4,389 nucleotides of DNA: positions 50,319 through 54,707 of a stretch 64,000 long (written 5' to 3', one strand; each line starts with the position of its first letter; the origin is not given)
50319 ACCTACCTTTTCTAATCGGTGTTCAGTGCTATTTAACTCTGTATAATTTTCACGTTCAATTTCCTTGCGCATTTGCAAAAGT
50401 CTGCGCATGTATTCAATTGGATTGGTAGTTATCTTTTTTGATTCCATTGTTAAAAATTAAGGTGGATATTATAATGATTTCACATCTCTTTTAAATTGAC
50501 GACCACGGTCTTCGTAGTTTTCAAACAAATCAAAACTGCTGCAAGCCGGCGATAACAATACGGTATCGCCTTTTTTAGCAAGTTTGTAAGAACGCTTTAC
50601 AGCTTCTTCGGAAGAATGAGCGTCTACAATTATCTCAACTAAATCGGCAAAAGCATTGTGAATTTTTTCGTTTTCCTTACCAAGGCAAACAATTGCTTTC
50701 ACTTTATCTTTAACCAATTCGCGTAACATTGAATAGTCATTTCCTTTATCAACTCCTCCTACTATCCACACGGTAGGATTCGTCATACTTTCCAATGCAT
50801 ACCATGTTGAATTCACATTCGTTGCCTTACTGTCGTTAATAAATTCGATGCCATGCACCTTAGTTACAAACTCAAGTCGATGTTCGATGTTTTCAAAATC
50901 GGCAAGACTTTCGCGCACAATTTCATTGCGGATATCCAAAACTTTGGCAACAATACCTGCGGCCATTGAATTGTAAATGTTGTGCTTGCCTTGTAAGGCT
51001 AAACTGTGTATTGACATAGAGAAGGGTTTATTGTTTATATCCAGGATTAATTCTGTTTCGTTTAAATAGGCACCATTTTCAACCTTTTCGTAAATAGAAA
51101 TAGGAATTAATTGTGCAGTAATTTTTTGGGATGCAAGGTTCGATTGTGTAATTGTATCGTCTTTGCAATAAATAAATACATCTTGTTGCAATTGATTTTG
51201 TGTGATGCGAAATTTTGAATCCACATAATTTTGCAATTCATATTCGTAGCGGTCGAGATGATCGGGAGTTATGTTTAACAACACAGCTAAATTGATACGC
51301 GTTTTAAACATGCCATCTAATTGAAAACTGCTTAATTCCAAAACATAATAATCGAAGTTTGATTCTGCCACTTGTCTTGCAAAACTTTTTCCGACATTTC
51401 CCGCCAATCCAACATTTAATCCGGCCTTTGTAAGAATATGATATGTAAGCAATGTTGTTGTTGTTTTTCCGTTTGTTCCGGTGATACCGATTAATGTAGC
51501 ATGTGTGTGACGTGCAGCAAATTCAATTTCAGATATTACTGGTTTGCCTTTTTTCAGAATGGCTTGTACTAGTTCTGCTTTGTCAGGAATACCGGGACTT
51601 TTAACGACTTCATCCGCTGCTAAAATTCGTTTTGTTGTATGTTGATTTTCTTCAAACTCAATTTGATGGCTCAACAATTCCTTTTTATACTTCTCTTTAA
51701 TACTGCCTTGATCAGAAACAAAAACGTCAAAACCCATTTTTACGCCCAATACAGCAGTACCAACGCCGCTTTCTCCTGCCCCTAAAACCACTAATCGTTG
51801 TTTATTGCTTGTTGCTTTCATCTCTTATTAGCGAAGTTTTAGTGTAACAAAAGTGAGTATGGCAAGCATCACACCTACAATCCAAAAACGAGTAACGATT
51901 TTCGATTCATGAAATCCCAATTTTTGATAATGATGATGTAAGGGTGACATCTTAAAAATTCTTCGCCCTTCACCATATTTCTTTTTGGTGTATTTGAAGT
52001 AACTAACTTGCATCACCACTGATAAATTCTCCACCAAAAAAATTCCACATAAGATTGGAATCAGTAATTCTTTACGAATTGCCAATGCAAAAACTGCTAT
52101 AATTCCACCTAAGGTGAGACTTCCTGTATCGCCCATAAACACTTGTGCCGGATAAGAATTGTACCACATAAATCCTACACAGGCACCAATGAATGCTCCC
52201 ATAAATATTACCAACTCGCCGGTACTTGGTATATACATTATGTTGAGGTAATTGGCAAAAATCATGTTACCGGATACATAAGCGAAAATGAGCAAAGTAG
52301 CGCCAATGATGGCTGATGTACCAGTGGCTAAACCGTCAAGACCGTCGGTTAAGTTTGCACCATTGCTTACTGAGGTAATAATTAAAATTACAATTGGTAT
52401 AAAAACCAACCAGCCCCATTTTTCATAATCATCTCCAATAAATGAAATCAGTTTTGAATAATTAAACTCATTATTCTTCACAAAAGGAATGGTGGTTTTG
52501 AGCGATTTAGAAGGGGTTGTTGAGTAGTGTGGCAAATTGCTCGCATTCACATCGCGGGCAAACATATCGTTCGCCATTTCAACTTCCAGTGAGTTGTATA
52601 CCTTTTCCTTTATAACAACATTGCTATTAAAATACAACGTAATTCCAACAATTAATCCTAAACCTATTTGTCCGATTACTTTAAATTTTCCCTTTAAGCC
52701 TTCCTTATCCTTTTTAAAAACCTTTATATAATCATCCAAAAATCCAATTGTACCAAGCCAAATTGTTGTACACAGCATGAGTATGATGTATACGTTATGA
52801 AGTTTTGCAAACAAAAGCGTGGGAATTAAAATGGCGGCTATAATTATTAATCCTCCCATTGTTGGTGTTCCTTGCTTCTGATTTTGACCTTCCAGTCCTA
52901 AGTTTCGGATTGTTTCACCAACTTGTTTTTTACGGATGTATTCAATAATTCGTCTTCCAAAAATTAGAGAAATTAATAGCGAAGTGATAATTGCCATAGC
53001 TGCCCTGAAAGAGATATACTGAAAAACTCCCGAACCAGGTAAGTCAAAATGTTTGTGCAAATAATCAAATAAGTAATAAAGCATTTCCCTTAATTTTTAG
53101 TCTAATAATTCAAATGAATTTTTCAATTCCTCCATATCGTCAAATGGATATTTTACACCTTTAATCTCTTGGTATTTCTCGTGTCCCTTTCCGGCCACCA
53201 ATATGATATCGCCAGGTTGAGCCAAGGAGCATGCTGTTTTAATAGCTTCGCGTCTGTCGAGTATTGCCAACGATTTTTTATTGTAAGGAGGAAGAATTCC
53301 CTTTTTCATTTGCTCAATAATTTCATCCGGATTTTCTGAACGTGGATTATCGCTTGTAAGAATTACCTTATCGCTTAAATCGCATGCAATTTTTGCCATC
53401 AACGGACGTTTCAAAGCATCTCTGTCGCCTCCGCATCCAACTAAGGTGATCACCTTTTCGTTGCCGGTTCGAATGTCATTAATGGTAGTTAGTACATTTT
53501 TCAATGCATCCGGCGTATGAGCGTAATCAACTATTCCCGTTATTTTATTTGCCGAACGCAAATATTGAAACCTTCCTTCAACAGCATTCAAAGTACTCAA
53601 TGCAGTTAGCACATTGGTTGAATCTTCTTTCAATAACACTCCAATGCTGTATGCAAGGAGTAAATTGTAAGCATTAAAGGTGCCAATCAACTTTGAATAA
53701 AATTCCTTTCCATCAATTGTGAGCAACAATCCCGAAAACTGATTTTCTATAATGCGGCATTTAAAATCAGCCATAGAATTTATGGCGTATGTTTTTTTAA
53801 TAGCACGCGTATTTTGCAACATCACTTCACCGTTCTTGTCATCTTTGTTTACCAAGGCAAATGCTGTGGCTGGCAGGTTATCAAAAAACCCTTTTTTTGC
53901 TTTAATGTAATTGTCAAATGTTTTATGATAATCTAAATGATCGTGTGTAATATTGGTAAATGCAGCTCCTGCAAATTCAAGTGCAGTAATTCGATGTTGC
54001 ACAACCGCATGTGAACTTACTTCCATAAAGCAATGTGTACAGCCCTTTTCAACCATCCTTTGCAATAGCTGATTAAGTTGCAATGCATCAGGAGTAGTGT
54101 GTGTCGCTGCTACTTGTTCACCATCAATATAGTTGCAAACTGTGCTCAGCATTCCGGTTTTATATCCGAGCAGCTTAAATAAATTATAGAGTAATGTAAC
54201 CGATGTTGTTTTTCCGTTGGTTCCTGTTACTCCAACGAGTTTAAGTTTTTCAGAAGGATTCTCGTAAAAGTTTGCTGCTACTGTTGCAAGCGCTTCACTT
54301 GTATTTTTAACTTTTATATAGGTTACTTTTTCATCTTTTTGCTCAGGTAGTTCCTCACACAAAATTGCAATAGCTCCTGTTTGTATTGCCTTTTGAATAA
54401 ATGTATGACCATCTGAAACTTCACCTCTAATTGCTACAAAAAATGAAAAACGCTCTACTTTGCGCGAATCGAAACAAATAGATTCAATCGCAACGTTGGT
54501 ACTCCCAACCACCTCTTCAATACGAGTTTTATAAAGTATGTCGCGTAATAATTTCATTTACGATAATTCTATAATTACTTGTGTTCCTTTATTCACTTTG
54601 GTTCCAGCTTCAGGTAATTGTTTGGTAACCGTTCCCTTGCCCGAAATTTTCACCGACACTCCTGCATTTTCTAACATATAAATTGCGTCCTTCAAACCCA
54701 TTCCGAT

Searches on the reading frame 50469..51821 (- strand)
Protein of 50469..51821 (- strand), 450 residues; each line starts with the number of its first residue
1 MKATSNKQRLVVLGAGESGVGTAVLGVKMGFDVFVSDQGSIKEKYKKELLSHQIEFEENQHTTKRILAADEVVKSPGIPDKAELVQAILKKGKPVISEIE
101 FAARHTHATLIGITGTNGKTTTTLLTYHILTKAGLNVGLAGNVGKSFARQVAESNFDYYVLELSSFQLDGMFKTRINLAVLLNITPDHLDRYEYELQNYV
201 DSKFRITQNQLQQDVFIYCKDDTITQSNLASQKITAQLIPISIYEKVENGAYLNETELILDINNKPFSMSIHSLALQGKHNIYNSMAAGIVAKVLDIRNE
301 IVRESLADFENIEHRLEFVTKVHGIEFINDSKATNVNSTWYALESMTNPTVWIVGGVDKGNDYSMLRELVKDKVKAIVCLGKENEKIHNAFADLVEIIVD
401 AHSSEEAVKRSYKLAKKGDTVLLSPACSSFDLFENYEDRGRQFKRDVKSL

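Call 4: search_protein_families(library=pfam, proteins=[window:50469-51821:-], max_evalue=0.01)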
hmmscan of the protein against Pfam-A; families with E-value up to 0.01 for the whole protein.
window:50469-51821:- (450 aa): 8 families
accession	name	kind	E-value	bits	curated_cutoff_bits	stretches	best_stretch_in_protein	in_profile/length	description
PF08245.18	Mur_ligase_M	-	7.9e-29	101.5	24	1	113-291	1-199/200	Mur ligase middle domain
PF02875.26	Mur_ligase_C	-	1.6e-14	55.3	28.4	1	314-427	1-127/127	Mur ligase, glutamate ligase domain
PF21377.3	MurD_N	-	2e-09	37.8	24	1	30-82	23-74/76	MurD N-terminal domain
PF21799.2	MurD-like_N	-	2.7e-08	34.4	27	1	9-96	2-87/88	Mur ligase MurD-like, N-terminal domain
PF02737.24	3HCDH_N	-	0.00066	20.1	22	0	11-63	3-55/180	3-hydroxyacyl-CoA dehydrogenase, NAD binding domain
PF01262.27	AlaDh_PNT_C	-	0.0039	17.1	23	1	8-80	29-104/214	Alanine dehydrogenase/PNT, C-terminal domain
PF22526.2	DUF7000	-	0.0088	16.1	27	0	28-100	80-153/156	Domain of unknown function (DUF7000)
PF13738.12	Pyr_redox_3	-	0.0092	15.7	30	0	5-48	162-208/305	Pyridine nucleotide-disulphide oxidoreductase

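Call 5: search_protein_families(library=ncbifam, proteins=[window:50469-51821:-], max_evalue=0.01)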
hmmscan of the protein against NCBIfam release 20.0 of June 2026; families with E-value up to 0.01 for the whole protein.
window:50469-51821:- (450 aa): 26 families (the best 25 are shown)
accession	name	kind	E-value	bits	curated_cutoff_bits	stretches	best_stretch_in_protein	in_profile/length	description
TIGR01087.1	murD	equivalog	3e-118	395.7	211.95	1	10-448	2-440/441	UDP-N-acetylmuramoyl-L-alanine--D-glutamate ligase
TIGR01082.1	murC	equivalog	1.1e-34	120.4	335.1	1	14-339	9-333/449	UDP-N-acetylmuramate--L-alanine ligase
NF053647.1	pMurD2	equivalog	6.5e-33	114.2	550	2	10-227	3-221/405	pseudomurein biosynthesis peptide ligase pMurD2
NF053646.1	pMurD1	equivalog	8.6e-28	97.2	610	1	10-411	3-415/465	pseudomurein biosynthesis peptide ligase pMurD1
NF053645.1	pMurC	equivalog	2.9e-26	92.2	560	2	27-246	19-248/492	pseudomurein biosynthesis peptide ligase pMurC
NF001126.0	PRK00139.1-4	equivalog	5e-25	88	373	2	149-330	165-347/486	UDP-N-acetylmuramoyl-L-alanyl-D-glutamate--2,6-diaminopimelate ligase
TIGR01085.1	murE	subfamily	2.4e-21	76.2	257.3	2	147-326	147-333/472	UDP-N-acetylmuramyl-tripeptide synthetase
TIGR01143.1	murF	subfamily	4e-20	72.2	288.6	1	102-423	68-403/418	UDP-N-acetylmuramoyl-tripeptide--D-alanyl-D-alanine ligase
NF008896.0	PRK11929.1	equivalog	8.2e-20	70.2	1023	3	97-150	98-154/965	bifunctional UDP-N-acetylmuramoyl-L-alanyl-D-glutamate--2,6-diaminopimelate ligase MurE/UDP-N-acetylmuramoyl-tripeptide--D-alanyl-D-alanine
NF001124.0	PRK00139.1-2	equivalog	6.4e-19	68.1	476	2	148-330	169-356/500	UDP-N-acetylmuramoyl-L-alanyl-D-glutamate--2,6-diaminopimelate ligase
NF011171.0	PRK14573.1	equivalog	7.1e-14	50.6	1015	1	47-331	43-322/809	bifunctional UDP-N-acetylmuramate--L-alanine ligase/D-alanine--D-alanine ligase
NF010628.0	PRK14022.1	equivalog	1.1e-12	47.5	536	2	152-331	175-347/483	UDP-N-acetylmuramoyl-L-alanyl-D-glutamate--L-lysine ligase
NF001123.0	PRK00139.1-1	equivalog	1.2e-12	47.3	586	1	96-423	95-461/493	UDP-N-acetylmuramoyl-L-alanyl-D-glutamate--2,6-diaminopimelate ligase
TIGR01081.1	mpl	equivalog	9.3e-12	44.7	388.7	1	20-331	13-329/448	UDP-N-acetylmuramate:L-alanyl-gamma-D-glutamyl-meso-diaminopimelate ligase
NF001129.0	PRK00139.2-3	equivalog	9.5e-11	40.8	762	2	148-322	180-363/517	UDP-N-acetylmuramoyl-L-alanyl-D-glutamate--2,6-diaminopimelate ligase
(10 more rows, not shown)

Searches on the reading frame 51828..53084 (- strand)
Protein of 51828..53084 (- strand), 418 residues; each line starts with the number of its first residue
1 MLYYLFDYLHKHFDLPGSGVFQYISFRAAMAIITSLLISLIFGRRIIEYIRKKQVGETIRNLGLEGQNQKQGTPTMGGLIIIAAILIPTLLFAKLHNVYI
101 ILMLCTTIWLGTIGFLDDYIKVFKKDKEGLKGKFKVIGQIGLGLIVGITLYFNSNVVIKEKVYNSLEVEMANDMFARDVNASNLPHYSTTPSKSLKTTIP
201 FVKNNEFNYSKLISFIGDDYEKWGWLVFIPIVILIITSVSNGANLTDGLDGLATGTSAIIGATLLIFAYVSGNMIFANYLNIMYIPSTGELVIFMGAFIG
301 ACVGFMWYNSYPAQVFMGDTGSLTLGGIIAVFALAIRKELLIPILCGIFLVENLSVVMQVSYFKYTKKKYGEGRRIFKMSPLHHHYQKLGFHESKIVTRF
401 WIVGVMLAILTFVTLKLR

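Call 77: search_protein_families(library=pfam, proteins=[window:51828-53084:-], max_evalue=0.0001)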
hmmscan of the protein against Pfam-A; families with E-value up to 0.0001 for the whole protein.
window:51828-53084:- (418 aa): 2 families
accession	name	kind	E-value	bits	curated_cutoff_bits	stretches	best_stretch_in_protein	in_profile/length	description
PF00953.26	Glycos_transf_4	-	1.7e-28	100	27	1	207-335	45-158/160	Glycosyl transferase family 4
PF10555.14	MraY_sig1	-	7.3e-06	25.6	20.1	1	70-82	1-13/13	Phospho-N-acetylmuramoyl-pentapeptide-transferase signature 1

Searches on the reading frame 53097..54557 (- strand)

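Call 77: search_protein_families(library=pfam, proteins=[window:53097-54557:-], max_evalue=0.0001)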
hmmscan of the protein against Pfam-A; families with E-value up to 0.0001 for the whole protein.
window:53097-54557:- (486 aa): 3 families
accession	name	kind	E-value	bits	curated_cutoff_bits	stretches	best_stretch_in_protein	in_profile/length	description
PF08245.18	Mur_ligase_M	-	1.5e-48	165.8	24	1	110-303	1-197/200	Mur ligase middle domain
PF02875.26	Mur_ligase_C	-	1.3e-33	117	28.4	1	328-458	1-127/127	Mur ligase, glutamate ligase domain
PF01225.30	Mur_ligase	-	1.6e-10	41.6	21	1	24-98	2-95/95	Mur ligase family, catalytic domain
